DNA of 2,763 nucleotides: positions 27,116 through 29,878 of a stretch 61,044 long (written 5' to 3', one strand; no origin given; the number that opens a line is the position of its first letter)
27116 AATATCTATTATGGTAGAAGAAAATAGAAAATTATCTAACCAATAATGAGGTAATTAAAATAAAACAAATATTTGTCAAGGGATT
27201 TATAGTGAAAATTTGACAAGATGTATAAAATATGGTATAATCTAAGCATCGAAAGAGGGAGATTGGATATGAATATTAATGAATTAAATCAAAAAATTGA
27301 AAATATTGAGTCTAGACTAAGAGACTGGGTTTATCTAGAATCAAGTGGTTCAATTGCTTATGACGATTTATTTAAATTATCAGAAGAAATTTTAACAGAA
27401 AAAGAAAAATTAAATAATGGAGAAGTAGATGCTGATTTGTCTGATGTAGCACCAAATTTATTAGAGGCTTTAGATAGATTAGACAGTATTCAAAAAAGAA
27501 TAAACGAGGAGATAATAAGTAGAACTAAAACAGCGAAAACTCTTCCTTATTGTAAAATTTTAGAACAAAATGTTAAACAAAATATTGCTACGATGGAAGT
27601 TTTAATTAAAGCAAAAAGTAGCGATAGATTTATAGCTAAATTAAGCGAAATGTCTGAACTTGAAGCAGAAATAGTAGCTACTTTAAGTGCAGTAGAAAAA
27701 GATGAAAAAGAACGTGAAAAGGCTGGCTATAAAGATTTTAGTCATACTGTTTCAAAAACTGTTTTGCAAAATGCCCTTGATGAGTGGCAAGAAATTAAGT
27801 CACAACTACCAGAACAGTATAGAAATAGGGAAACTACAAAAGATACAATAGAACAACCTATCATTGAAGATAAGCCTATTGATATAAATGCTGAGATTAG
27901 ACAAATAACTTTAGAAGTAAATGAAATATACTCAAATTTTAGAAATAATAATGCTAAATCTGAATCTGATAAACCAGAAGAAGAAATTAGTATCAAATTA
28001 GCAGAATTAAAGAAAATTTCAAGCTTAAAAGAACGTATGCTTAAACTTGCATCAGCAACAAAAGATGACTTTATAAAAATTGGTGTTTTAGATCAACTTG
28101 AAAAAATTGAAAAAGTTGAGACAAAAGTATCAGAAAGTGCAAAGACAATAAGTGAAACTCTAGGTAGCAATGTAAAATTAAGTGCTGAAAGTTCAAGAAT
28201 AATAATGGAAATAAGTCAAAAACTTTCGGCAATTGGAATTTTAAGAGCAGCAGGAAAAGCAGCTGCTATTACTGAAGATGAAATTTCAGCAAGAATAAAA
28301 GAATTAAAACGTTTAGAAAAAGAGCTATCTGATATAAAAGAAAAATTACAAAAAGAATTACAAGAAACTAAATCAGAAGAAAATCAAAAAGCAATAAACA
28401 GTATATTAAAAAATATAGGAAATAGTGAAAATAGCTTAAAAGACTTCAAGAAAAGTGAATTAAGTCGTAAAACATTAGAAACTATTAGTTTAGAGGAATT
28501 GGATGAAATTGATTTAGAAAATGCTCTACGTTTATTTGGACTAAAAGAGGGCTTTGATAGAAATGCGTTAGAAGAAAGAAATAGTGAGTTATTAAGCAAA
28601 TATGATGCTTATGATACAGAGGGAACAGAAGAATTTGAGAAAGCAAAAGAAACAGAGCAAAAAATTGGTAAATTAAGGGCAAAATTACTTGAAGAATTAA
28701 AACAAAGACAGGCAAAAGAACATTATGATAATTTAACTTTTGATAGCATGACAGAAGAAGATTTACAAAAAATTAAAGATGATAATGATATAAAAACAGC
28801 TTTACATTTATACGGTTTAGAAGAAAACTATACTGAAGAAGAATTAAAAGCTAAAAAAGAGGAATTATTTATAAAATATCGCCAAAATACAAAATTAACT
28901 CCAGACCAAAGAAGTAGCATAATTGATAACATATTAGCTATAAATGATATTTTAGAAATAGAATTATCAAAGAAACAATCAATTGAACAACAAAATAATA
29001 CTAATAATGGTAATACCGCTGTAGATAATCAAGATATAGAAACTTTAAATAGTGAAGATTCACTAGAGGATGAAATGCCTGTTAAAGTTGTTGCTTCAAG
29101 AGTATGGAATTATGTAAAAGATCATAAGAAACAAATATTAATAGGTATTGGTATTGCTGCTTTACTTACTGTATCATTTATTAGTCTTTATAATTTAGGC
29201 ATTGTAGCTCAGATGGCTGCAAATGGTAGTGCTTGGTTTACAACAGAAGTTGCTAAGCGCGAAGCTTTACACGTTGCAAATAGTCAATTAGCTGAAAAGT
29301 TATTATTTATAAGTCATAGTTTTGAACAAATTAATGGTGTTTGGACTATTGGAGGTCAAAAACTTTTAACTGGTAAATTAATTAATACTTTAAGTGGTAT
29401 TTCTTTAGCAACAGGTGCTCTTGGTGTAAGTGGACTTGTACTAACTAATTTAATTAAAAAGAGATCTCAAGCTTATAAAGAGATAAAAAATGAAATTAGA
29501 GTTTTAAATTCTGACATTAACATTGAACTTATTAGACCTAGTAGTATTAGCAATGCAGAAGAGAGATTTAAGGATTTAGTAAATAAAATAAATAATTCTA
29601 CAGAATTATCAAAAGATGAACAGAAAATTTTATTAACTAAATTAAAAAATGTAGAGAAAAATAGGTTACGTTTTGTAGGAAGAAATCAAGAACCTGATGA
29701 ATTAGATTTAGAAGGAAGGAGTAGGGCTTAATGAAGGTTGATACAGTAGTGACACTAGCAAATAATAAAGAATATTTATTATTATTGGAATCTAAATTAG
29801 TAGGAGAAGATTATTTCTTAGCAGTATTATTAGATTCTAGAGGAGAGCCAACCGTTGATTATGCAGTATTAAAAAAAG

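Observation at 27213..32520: Tandemly duplicated module of a giant coiled-coil membrane protein plus a small DUF1292-like partner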

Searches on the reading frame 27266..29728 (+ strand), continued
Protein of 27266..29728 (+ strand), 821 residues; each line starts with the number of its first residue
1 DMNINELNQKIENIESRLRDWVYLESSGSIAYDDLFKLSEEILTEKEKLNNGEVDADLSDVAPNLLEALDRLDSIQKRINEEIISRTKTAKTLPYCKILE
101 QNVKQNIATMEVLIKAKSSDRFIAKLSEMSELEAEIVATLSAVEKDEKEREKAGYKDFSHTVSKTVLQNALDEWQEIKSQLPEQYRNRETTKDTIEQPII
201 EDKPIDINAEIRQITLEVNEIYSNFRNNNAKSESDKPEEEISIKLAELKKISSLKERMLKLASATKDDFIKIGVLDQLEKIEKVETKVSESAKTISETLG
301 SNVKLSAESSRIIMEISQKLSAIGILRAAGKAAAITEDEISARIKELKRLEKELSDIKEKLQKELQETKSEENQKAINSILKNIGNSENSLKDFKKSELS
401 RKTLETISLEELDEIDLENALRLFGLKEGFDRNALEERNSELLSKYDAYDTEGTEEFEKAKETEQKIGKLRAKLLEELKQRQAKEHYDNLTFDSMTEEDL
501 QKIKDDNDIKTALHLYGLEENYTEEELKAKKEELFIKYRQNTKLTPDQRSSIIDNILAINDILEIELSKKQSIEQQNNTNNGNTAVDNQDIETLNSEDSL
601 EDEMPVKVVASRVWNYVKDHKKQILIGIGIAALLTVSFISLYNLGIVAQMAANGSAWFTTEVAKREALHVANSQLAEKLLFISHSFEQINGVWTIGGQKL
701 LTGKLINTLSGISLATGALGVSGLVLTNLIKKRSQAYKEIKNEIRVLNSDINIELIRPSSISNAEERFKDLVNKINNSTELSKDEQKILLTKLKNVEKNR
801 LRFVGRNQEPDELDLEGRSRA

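Call 94: search_protein_families(library=pfam, proteins=[L014:3328-3552:-, L014:3883-4689:-, L014:2273-2524:+, L014:2591-3265:+, L013:1381-1746:+, L013:1752-2045:+], max_evalue=1)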
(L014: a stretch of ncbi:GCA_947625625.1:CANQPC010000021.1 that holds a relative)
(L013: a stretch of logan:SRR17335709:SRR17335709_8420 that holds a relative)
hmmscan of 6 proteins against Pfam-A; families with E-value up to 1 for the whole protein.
L014:3328-3552:- (74 aa): 3 families
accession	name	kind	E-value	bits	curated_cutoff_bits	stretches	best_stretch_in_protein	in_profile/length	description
PF06949.16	DUF1292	-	2e-05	25.8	24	1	8-69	5-72/75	Protein of unknown function (DUF1292)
PF23192.1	NOMO_12th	-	0.052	14.7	27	1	29-59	38-68/98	NOMO C-terminal transthyretin-like domain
PF10467.15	Inhibitor_I48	-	0.15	12.4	21.3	1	26-61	90-125/142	Peptidase inhibitor clitocypin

L014:3883-4689:- (269 aa): 2 families
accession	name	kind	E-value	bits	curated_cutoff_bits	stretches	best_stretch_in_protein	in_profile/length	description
PF09402.16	MSC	-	0.0081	16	29.7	1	13-127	132-254/337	Man1-Src1p-C-terminal domain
PF15828.10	RDD1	-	0.19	12.4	27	1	62-100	26-61/77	Required for drug-induced death protein 1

L014:2273-2524:+ (84 aa): 3 families
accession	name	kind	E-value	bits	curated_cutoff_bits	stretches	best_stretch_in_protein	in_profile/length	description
PF10112.14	Halogen_Hydrol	-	0.042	14.2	29.8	1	28-79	122-174/191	5-bromo-4-chloroindolyl phosphate hydrolysis protein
PF00439.30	Bromodomain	-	0.043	14.2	21.7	1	48-84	19-56/84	Bromodomain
PF06289.16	FlbD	-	0.17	11.9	24.7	1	4-16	27-39/59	Flagellar and Swarming motility proteins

L014:2591-3265:+ (225 aa): 2 families
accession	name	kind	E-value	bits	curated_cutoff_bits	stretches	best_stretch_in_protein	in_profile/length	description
PF19499.4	DUF6034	-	0.0024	17.3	27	1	1-63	1-58/481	Family of unknown function (DUF6034)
PF04669.19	PBDC1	-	0.1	12.9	28.5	1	79-120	44-85/126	PBDC1 protein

L013:1381-1746:+ (122 aa): 3 families
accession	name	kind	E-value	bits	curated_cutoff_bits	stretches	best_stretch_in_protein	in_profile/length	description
PF06401.16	Alpha-2-MRAP_C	-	0.0022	18.5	24.3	1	27-90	129-192/213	Alpha-2-macroglobulin RAP, C-terminal domain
PF02630.20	SCO1-SenC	-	0.045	14.1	22.8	1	8-76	45-110/134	SCO1/SenC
PF19703.4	DUF6201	-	0.081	13.3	27.4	1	72-113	26-67/125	Family of unknown function (DUF6201)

L013:1752-2045:+ (98 aa): 2 families
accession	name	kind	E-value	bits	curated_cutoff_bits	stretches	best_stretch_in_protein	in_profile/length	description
PF25234.1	Periphilin_C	-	0.027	15.2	27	1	20-57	12-49/84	Periphilin C-terminal domain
PF10811.13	DUF2532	-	0.095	13.2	25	0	59-95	60-96/158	Protein of unknown function (DUF2532)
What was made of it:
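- Closest known: DUF1292. Same: A true DUF1292 gene lies beside the module in L014 (call 94).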

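Call 100: find_encoding_contigs(protein=P0078, flank=4000, max_places=1)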
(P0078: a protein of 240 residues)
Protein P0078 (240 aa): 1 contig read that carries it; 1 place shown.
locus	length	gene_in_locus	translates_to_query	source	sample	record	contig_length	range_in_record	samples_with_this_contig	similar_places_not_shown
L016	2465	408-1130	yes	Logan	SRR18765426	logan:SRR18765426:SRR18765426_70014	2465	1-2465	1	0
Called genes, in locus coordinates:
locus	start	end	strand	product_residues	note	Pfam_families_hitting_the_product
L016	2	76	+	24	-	?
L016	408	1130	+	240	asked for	-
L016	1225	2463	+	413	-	?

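Call 101: find_encoding_contigs(protein=P0023, flank=6000, max_places=1)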
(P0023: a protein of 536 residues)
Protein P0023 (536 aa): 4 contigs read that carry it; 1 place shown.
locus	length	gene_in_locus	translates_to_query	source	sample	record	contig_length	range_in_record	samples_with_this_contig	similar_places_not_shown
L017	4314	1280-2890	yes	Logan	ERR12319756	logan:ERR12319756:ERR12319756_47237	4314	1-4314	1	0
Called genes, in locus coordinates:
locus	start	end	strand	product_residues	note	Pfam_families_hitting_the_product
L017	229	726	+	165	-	PF00466:Ribosomal_L10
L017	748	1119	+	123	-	PF16320:Ribosomal_L12_N, PF00542:Ribosomal_L12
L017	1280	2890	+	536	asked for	PF00226:DnaJ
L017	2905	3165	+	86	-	-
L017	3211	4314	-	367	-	?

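Call 102: find_encoding_contigs(protein=P0066, flank=5000, max_places=1)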
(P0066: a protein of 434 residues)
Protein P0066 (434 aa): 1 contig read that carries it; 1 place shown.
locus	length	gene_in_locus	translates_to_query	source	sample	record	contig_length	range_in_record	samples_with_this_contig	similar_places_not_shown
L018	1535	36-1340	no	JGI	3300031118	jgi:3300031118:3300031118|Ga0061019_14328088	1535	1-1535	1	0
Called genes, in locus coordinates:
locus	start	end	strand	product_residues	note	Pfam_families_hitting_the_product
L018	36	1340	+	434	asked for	-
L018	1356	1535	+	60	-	?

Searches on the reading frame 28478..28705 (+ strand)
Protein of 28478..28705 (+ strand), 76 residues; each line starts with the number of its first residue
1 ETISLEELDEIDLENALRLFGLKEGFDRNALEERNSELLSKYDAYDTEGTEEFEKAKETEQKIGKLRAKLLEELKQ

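Call 56: search_protein_families(library=pfam, proteins=[window:28478-28705:+], max_evalue=10)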
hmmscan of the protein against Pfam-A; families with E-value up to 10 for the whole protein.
window:28478-28705:+ (76 aa): 2 families
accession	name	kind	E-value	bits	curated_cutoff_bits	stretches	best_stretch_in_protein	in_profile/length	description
PF18976.5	DUF5712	-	0.015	15.4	25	1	22-72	184-234/289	Family of unknown function (DUF5712)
PF06265.16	YutD-like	-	0.032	14.7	25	1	23-43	14-34/85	Putative antitoxin YutD-like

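Call 57: search_solved_structures(query=A7, max_evalue=10, show_alignments=2)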
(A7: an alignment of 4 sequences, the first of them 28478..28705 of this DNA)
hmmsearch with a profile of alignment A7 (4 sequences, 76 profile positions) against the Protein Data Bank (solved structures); distinct sequences matched with E-value up to 10: 7.
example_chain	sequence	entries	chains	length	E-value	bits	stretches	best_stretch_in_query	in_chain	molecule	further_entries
7dwd_A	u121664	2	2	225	0.33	14.4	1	16-49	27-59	Glutathione S-transferase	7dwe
7zs3_A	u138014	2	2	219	0.44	14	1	16-47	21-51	Glutathione transferase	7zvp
1jjr_A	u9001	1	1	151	0.63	13.5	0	13-34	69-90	THYROID AUTOANTIGEN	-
2kl5_A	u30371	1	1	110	0.76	13.2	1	21-43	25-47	Uncharacterized protein yutD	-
7dwf_A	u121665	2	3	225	1.3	12.5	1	16-45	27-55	Glutathione S-transferase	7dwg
8d8j_d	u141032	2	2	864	1.7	12.1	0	30-72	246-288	Mitochondrial group I intron splicing factor CCM1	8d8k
7pnx_b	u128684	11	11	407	2.1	11.8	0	15-41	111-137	12S rRNA N4-methylcytidine (m4C) methyltransferase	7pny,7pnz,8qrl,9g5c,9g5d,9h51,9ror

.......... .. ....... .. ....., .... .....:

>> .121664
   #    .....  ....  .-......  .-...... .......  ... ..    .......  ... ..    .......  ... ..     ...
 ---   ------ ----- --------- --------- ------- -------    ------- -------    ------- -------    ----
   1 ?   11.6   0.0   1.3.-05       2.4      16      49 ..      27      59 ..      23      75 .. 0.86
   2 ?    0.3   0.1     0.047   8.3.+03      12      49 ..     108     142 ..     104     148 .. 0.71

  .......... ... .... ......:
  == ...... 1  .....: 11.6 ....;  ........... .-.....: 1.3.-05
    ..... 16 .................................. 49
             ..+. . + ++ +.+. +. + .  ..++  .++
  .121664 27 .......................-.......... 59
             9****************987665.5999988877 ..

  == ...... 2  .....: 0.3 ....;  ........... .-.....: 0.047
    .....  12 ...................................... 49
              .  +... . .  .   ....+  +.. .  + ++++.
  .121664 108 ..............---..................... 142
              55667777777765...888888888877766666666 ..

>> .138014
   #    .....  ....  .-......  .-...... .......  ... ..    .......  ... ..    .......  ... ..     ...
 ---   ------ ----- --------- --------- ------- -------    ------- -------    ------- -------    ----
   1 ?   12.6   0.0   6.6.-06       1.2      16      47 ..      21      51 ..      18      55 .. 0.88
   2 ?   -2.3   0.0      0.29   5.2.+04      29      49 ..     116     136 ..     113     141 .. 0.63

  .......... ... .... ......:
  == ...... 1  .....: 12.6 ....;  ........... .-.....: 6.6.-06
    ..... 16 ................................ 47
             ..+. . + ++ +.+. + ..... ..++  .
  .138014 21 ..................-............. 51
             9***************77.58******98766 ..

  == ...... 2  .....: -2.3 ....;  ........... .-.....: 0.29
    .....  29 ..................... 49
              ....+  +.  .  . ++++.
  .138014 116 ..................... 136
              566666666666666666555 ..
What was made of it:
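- On J domain (Pfam PF00226 DnaJ): A window-only profile finds no J-domain structure in the PDB (call 57), so the link is transitive only.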

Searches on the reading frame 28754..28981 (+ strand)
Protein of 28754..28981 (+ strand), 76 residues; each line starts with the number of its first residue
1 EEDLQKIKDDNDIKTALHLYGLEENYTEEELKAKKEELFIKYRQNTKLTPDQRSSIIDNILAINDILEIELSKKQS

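Call 56: search_protein_families(library=pfam, proteins=[window:28754-28981:+], max_evalue=10)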
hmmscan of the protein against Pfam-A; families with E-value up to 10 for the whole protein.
window:28754-28981:+ (76 aa): 2 families
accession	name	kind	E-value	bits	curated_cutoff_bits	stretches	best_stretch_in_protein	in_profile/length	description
PF16178.10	Anoct_dimer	-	0.0076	16.6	22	1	23-63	117-157/221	Anoctamin, dimerisation domain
PF21640.2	LytM_N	-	0.089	13.4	27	1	1-41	23-64/88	LytM, N-terminal domain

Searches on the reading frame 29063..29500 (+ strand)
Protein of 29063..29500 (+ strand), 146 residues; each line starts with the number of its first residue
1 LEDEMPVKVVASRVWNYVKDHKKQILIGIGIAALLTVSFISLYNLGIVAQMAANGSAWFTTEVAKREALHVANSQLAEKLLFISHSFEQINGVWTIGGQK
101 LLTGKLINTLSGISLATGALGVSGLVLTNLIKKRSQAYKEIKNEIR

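Call 15: find_related_loci(query=A2, collection=genome_contigs, flank=10000)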
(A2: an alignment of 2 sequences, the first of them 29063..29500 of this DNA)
Query A2 (146 aa) in genome_contigs; peptide patterns used: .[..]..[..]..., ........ (x = any residue, [..] = any of these).
45 stretches matched a pattern; 6 encode a relative of the query (tblastn E <= 1e-3); 6 distinct loci.
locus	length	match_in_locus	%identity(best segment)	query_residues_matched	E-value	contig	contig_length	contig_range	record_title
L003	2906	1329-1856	31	1-146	5e-18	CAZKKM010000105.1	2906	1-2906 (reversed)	MAG TPA_asm: uncultured Muribaculaceae bacterium isolate SRP287540_co1_443 genome assembly, contig: NODE_37364_length_29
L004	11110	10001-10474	32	15-142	1e-14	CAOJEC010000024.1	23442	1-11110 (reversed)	MAG TPA_asm: uncultured bacterium isolate SRR15604581_bin.61_metawrap_v1.3_MAG genome assembly, contig: NODE.2080_length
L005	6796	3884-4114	45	2-76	9e-14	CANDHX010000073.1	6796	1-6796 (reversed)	MAG TPA_asm: uncultured Tenericutes bacterium isolate ERR6760088_bin.52_metawrap_v1.3_MAG genome assembly, contig: ERZ12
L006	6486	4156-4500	35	4-101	4e-13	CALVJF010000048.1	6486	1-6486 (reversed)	MAG: uncultured Bacilli bacterium isolate BRZ_AG__bin30 genome assembly, contig: BRZ_AG__NODE_16937_length_6486_cov_3.47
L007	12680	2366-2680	35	9-101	1e-12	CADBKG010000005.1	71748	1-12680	MAG: uncultured Erysipelotrichaceae bacterium isolate RUG14047 genome assembly, contig: RUG14047_asm_5, whole genome sho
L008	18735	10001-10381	30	3-101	1e-10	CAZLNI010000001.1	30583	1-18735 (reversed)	MAG TPA_asm: uncultured Muribaculaceae bacterium isolate SRP287540_co2_381 genome assembly, contig: NODE_1508_length_305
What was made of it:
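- Tried and rejected: Re-running with the TM-loop alignment found six MAG loci (call 15).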

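Call 16: find_homologous_proteins(query=A2, max_evalue=0.01)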
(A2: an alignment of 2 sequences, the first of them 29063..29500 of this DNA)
Query A2 (2 sequences): 859 candidates shared short words with the query, none scored E <= 0.01.
